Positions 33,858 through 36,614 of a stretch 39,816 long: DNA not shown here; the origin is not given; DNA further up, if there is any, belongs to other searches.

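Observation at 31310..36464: Compact chemosensory-like operon without CheW, CheR or CheB, built around a receptor-kinase fusion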

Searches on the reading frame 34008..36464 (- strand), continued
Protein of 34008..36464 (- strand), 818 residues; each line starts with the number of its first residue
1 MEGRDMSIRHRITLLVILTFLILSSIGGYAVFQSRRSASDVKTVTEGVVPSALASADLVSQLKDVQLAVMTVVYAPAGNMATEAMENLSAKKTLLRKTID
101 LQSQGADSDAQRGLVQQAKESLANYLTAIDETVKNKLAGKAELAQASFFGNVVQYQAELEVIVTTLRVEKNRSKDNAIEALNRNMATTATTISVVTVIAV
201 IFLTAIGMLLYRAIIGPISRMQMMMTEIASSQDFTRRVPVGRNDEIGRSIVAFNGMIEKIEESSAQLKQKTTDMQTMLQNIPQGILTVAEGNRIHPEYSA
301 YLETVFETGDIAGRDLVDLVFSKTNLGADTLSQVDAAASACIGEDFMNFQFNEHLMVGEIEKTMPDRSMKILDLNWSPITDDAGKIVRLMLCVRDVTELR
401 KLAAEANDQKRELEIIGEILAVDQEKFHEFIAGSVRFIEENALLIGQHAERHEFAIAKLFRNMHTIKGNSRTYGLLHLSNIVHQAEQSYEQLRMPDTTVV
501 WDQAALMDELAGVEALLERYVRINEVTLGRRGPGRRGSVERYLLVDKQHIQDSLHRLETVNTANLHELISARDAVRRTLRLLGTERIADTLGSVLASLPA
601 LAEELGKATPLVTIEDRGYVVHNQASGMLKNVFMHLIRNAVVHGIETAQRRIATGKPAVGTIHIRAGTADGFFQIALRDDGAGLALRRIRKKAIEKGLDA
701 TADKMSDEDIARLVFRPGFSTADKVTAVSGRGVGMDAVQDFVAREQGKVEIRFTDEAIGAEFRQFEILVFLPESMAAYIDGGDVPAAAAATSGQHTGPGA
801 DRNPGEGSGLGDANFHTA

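Call 22: search_protein_families(library=pfam, proteins=[L017:10427-11560:+, L017:11647-13392:+, L013:8305-9204:+, L023:10509-12260:+, L017:7881-10430:+, L013:5723-8218:+, L016:5017-5385:+], max_evalue=0.01)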
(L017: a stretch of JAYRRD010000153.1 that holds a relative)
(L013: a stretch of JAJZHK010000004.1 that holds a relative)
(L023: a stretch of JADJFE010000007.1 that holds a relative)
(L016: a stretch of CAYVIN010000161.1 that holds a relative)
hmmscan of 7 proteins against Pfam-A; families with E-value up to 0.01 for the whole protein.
L017:10427-11560:+ (377 aa): 1 family
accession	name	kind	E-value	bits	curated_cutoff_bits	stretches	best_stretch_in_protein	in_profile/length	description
PF13458.12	Peripla_BP_6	-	2.7e-17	63.9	31.7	1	39-351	3-320/343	Periplasmic binding protein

L017:11647-13392:+ (581 aa): 3 families
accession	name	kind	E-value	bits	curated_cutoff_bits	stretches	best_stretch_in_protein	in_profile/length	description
PF00563.25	EAL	-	2.1e-42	145.6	31.3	1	3-234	3-236/236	EAL domain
PF00990.26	GGDEF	-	3.2e-12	46.9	23.8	1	406-490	5-92/161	Diguanylate cyclase, GGDEF domain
PF00571.33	CBS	-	5.1e-06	27.2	24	1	279-322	12-55/57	CBS domain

L013:8305-9204:+ (299 aa): 3 families
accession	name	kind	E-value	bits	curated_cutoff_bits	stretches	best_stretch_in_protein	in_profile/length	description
PF00990.26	GGDEF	-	1.1e-45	155.8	23.8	1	140-292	2-160/161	Diguanylate cyclase, GGDEF domain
PF22335.1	Cas10-Cmr2_palm2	-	0.00017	22.2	27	1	217-294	57-132/133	Cas10/Cmr2, second palm domain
PF08448.16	PAS_4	-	0.0014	19.2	23.1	1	11-130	1-110/110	PAS fold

L023:10509-12260:+ (583 aa): 3 families
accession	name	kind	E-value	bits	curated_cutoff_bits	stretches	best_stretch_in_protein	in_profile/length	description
PF00563.25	EAL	-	2.2e-41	142.2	31.3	1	3-234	3-236/236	EAL domain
PF00990.26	GGDEF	-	2.7e-13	50.5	23.8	1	408-499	5-105/161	Diguanylate cyclase, GGDEF domain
PF00571.33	CBS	-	7.6e-08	33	24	1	280-324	11-55/57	CBS domain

L017:7881-10430:+ (849 aa): 4 families
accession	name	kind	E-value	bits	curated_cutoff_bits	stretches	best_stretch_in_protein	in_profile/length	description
PF00672.30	HAMP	-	1e-11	45.4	25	1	244-296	1-52/53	HAMP domain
PF02518.31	HATPase_c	-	6.3e-10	39.9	26.4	1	666-802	4-102/111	Histidine kinase-, DNA gyrase B-, and HSP90-like ATPase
PF12729.13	4HB_MCP_1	-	8.4e-10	38.9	27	1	41-201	2-162/181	Four helix bundle sensory module for signal transduction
PF01627.28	Hpt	-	5.1e-08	33.5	24.6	1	465-538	6-72/84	Hpt domain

L013:5723-8218:+ (831 aa): 6 families
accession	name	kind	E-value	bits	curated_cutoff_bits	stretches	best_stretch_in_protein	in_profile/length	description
PF12729.13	4HB_MCP_1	-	8e-11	42.3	27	1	36-196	2-162/181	Four helix bundle sensory module for signal transduction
PF00672.30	HAMP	-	1.3e-09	38.6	25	1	241-292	3-53/53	HAMP domain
PF02518.31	HATPase_c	-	2.7e-08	34.6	26.4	1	659-775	6-87/111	Histidine kinase-, DNA gyrase B-, and HSP90-like ATPase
PF01627.28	Hpt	-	1.8e-07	31.7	24.6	1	464-544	10-82/84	Hpt domain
PF08448.16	PAS_4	-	0.0068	17.1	23.1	0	375-430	54-109/110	PAS fold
PF00989.32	PAS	-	0.0095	16.4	22.6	0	303-426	2-113/113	PAS fold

L016:5017-5385:+ (122 aa): 1 family
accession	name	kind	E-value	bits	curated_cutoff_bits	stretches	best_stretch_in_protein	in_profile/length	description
PF00072.30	Response_reg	-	7.4e-24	84.5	30.2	1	5-116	1-110/111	Response regulator receiver domain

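Call 41: predict_structure(alignment_id=A1)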
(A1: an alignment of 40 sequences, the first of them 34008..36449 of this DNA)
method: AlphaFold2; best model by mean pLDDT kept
length: 813 residues; sequences in the alignment: 40
mean_pLDDT: 74.8   pTM: 0.48
mean pLDDT of the five models: 74.8, 74.7, 69.6, 68.3, 67.8
residues with pLDDT >= 90: 59; 70-90: 552; 50-70: 137; < 50: 65
segments of 3 or more residues with pLDDT < 50: 268-273, 530-535, 719-728, 776-813
pLDDT, mean of each block of 10 residues (from residue 1): 64 76 73 72 71 82 82 71 85 81 81 87 86 81 85 85 81 76 74 75 67 57 54 54 61 62 50 62 82 75 80 86 86 86 86 86 86 88 87 79 81 80 89 93 87 93 90 91 87 82 91 86 63 49 72 70 74 77 83 76 81 82 81 67 72 80 88 79 76 63 76 57 42 76 85 79 87 58 30 31 31 34
secondary structure, 60 per line:
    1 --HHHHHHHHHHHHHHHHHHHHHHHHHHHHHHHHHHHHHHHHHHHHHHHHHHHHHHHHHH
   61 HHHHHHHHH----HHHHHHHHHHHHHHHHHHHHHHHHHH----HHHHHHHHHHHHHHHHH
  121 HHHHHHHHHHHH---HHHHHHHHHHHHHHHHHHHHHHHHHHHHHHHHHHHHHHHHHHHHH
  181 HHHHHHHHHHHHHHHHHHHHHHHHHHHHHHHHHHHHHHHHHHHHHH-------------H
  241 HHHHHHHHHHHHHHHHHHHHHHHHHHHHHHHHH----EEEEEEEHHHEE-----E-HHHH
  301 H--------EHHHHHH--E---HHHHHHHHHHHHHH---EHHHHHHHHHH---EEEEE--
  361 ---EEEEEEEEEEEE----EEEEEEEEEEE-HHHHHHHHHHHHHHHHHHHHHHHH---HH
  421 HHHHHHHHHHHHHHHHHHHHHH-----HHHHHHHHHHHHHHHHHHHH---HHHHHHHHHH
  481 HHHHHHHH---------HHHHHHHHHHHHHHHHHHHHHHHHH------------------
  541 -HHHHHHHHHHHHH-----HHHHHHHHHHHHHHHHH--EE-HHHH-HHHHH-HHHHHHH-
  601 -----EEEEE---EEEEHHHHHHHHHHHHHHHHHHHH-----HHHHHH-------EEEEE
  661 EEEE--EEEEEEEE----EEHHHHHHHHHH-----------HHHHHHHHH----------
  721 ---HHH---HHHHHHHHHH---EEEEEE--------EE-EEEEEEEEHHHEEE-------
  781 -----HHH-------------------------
elements in order (helices of 4 or more, strands of 3 or more residues): H3-69 H74-99 H104-132 H136-226 H240-273 E278-284 H297-301 H311-316 H323-336 H341-350 E354-358 E364-375 E380-390 H392-415 H419-442 H448-467 H471-488 H498-522 H542-554 H560-576 H582-585 H587-591 H593-599 E606-610 E614-617 H618-637 H643-648 E656-664 E667-674 H681-690 H702-710 H730-739 E743-748 E760-767 E771-773
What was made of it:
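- On HKIII systems: The model shows only a short two-helix hairpin (call 41). Disordered 38-residue tail after P4 (call 41).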

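Call 43: search_solved_structures(query=A1, max_evalue=0.01, show_alignments=1)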
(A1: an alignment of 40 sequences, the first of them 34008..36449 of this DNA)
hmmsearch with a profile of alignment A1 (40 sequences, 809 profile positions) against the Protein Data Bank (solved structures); distinct sequences matched with E-value up to 0.01: 17.
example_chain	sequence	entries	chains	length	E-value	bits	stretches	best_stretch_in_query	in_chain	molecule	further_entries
6s1k_A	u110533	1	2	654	1.4e-44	155.7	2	586-758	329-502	Chemotaxis protein CheA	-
4xiv_A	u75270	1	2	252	6e-38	133.7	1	538-750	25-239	Chemotaxis protein CheA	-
1i58_A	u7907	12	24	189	6.3e-38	133.7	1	595-750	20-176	CHEMOTAXIS PROTEIN CHEA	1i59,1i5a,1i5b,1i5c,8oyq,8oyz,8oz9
1i5d_A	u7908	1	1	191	6.3e-38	133.7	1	595-750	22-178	CHEMOTAXIS PROTEIN CHEA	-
6mi6_A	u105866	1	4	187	7e-38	133.5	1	595-750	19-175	Chemotaxis protein CheA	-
2ch4_A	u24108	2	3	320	1.4e-37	132.6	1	595-772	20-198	CHEMOTAXIS PROTEIN CHEA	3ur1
1b3q_A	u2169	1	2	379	6.3e-37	130.4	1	538-751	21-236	PROTEIN (CHEMOTAXIS PROTEIN CHEA)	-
8c5v_A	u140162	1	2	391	6.7e-37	130.3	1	586-758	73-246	Chemotaxis protein CheA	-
3ja6_C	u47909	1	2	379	7.9e-37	130.1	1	538-753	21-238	Chemotaxis protein CheA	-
4jpb_A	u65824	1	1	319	1.7e-35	125.6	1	595-772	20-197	Chemotaxis protein CheA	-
6ff6_A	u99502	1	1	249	4.9e-12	48.1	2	435-516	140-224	BRIC1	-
8c5v_C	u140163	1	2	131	3.9e-07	31.8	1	423-517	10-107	Chemotaxis protein CheA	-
1tqg_A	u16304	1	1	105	1.6e-06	29.8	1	425-498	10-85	Chemotaxis protein cheA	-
2ld6_A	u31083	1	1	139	2.4e-06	29.2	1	425-498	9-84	Chemotaxis protein CheA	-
1i5n_A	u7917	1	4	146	3.9e-06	28.5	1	422-517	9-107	CHEMOTAXIS PROTEIN CHEA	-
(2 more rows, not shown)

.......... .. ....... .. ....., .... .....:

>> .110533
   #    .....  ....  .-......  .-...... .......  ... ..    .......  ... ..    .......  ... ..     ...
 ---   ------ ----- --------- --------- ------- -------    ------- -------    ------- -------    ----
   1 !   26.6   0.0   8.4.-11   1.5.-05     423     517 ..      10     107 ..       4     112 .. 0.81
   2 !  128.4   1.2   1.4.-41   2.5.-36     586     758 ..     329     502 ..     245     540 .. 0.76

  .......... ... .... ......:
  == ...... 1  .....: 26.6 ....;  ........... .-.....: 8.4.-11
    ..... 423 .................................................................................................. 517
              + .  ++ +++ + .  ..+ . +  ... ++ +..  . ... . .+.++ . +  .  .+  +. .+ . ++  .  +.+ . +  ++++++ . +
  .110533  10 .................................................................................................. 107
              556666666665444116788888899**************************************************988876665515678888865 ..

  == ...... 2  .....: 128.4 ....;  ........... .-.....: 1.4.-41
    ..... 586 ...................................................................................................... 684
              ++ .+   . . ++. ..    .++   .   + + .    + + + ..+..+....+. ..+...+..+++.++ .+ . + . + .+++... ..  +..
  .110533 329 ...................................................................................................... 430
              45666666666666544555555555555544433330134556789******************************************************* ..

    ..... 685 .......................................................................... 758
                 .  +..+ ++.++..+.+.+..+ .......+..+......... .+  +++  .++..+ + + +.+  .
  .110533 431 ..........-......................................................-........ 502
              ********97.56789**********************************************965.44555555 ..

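Call 45: fold_search(model_id=the predicted structure, library=pdb)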
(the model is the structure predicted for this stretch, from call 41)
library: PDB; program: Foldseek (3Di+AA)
matches with E <= 10: 1176; with E <= 0.001: 111
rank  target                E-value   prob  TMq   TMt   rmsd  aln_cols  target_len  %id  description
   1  9a5d_A                9.5e-14  1.00  0.15  0.19  27.0       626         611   14  Integrative model of WALK-YYCH by crosslinking MS and deep learning (released 2024-09-18)
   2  3ja6_C                5.4e-12  1.00  0.20  0.40   7.9       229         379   29  Cryo-electron Tomography and All-atom Molecular Dynamics Simulations Reveal a Novel Kinase Conformational Switch in Ba (released 2015-12-09)
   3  8c5v_A                9.4e-12  1.00  0.21  0.41  10.9       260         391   30  Chemotaxis core signalling unit from E protein lysed E. coli cells (released 2023-09-13)
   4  4xiv_B                1.6e-11  1.00  0.20  0.59  12.4       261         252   29  Kinase and Dimerization (P3P4) of the Thermotoga maritima CheA kinase (released 2015-11-04)
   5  1i58_A                2.2e-11  1.00  0.20  0.75   3.7       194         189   32  STRUCTURE OF THE HISTIDINE KINASE CHEA ATP-BINDING DOMAIN IN COMPLEX WITH ATP ANALOG ADPCP AND MAGNESIUM (released 2001-08-26)
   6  1i5c_A                3.6e-11  1.00  0.20  0.77   3.5       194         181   30  STRUCTURE OF CHEA DOMAIN P4 IN COMPLEX WITH ADP (released 2001-08-26)
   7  1i59_B                4.1e-11  1.00  0.20  0.75   4.4       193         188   33  STRUCTURE OF THE HISTIDINE KINASE CHEA ATP-BINDING DOMAIN IN COMPLEX WITH ADPNP AND MAGENSIUM (released 2001-08-26)
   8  4xiv_A                4.3e-11  1.00  0.21  0.59  16.1       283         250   27  Kinase and Dimerization (P3P4) of the Thermotoga maritima CheA kinase (released 2015-11-04)
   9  6s1k_A                4.9e-11  1.00  0.20  0.40  14.4       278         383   27  E. coli Core Signaling Unit, carrying QQQQ receptor mutation (released 2020-01-22)
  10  1b3q_B                1.1e-10  1.00  0.20  0.42  10.3       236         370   29  CRYSTAL STRUCTURE OF CHEA-289, A SIGNAL TRANSDUCING HISTIDINE KINASE (released 1999-12-15)
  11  1i5b_A                1.5e-10  1.00  0.19  0.79   3.2       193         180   30  STRUCTURE OF CHEA DOMAIN P4 IN COMPLEX WITH ADPNP AND MANGANESE (released 2001-08-26)
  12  4i5s_A                1.5e-10  1.00  0.13  0.26  28.1       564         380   12  Structure and function of sensor histidine kinase (released 2013-03-27)
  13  1i5d                  1.6e-10  1.00  0.20  0.76   3.6       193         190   33  STRUCTURE OF CHEA DOMAIN P4 IN COMPLEX WITH TNP-ATP (released 2001-08-26)
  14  1i5b_B                1.7e-10  1.00  0.19  0.78   3.4       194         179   30  STRUCTURE OF CHEA DOMAIN P4 IN COMPLEX WITH ADPNP AND MANGANESE (released 2001-08-26)
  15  1i5a_A                2.4e-10  1.00  0.20  0.78   3.2       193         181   30  STRUCTURE OF CHEA DOMAIN P4 IN COMPLEX WITH ADPCP AND MANGANESE (released 2001-08-26)
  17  6mi6_B                3.4e-10  1.00  0.21  0.80   3.2       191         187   32  STRUCTURE OF CHEA DOMAIN P4 IN COMPLEX WITH AN ADP ANALOG (released 2018-12-05)
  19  1i5c_B                3.7e-10  1.00  0.19  0.78   3.3       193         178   30  STRUCTURE OF CHEA DOMAIN P4 IN COMPLEX WITH ADP (released 2001-08-26)
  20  1i5a_B                3.7e-10  1.00  0.19  0.77   3.3       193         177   30  STRUCTURE OF CHEA DOMAIN P4 IN COMPLEX WITH ADPCP AND MANGANESE (released 2001-08-26)
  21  2ch4_A                3.7e-10  1.00  0.20  0.47   3.9       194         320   33  Complex between Bacterial Chemotaxis histidine kinase CheA domains P4 and P5 and receptor-adaptor protein CheW (released 2006-04-18)
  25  6mi6_A                1.0e-09  1.00  0.20  0.77   3.6       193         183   31  STRUCTURE OF CHEA DOMAIN P4 IN COMPLEX WITH AN ADP ANALOG (released 2018-12-05)
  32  6mi6_C                2.3e-09  1.00  0.20  0.74   3.9       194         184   31  STRUCTURE OF CHEA DOMAIN P4 IN COMPLEX WITH AN ADP ANALOG (released 2018-12-05)
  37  6mi6_D                6.7e-09  1.00  0.19  0.77   3.3       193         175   30  STRUCTURE OF CHEA DOMAIN P4 IN COMPLEX WITH AN ADP ANALOG (released 2018-12-05)
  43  2ch4_B                1.2e-07  1.00  0.19  0.47   3.2       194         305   27  Complex between Bacterial Chemotaxis histidine kinase CheA domains P4 and P5 and receptor-adaptor protein CheW (released 2006-04-18)
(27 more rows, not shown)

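Call 65: search_dna_similar(query=window:34008-36449:-, collection=plasmids, mode=protein, max_evalue=1e-30, max_rows=15)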
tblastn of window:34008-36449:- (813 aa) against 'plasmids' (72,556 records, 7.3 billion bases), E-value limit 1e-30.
Records with a match: 12; places in all: 12; records where one place covers at least 80% of the query: 12.
Best place of each record, by identity: 60-80% 2; <60% 10.
By first word of the organism name: Burkholderia 7; Caballeronia 2; Ralstonia 2; Ideonella 1.
By predicted mobility (MOB-suite, as given by PLSDB): non-mobilizable 9; mobilizable 2; conjugative 1.
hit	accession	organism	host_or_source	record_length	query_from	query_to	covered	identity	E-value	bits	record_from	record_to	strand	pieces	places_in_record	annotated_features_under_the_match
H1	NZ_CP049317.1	Caballeronia sp. SBC2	whole organism,soil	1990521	1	791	97%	62.1%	0e+0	925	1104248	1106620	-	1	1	none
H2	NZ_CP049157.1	Caballeronia sp. SBC1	whole organism,soil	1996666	1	791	97%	62.1%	0e+0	925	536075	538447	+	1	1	none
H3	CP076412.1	Ralstonia wenshanensis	soil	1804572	1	771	95%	59.6%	0e+0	875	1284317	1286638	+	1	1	HAMP domain-containing protein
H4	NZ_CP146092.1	Ralstonia sp. RRA.1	-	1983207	1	789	97%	57.9%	0e+0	868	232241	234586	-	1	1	none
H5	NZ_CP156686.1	Burkholderia stagnalis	Bacterial cells,soils collected in ...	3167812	1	783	96%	58.2%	0e+0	851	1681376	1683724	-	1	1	none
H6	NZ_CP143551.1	Burkholderia multivorans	Homo sapiens,bronchoalveolar lavage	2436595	1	772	95%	58.7%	0e+0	850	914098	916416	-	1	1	none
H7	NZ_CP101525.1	Burkholderia arboris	mixed culture,soil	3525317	1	772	95%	58.3%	0e+0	843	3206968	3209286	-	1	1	none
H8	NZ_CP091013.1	Burkholderia cenocepacia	-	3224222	1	772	95%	58.2%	0e+0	840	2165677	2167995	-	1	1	none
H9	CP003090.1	Burkholderia sp. YI23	-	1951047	1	771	95%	53.8%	0e+0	759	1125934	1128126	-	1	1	cheA: CheA signal transduction histidine kinase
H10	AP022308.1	Burkholderia sp. SFA1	-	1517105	1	771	95%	53.5%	0e+0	757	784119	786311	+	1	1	hypothetical protein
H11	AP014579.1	Burkholderia sp. RPE67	Riptortus pedestris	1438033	1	761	94%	53.9%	0e+0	756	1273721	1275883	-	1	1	cheA: CheA signal transduction histidine kinase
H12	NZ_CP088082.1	Ideonella dechloratans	Cell culture,Activated sludge, ...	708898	1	771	95%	39.8%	3e-137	457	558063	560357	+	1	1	Hpt domain-containing protein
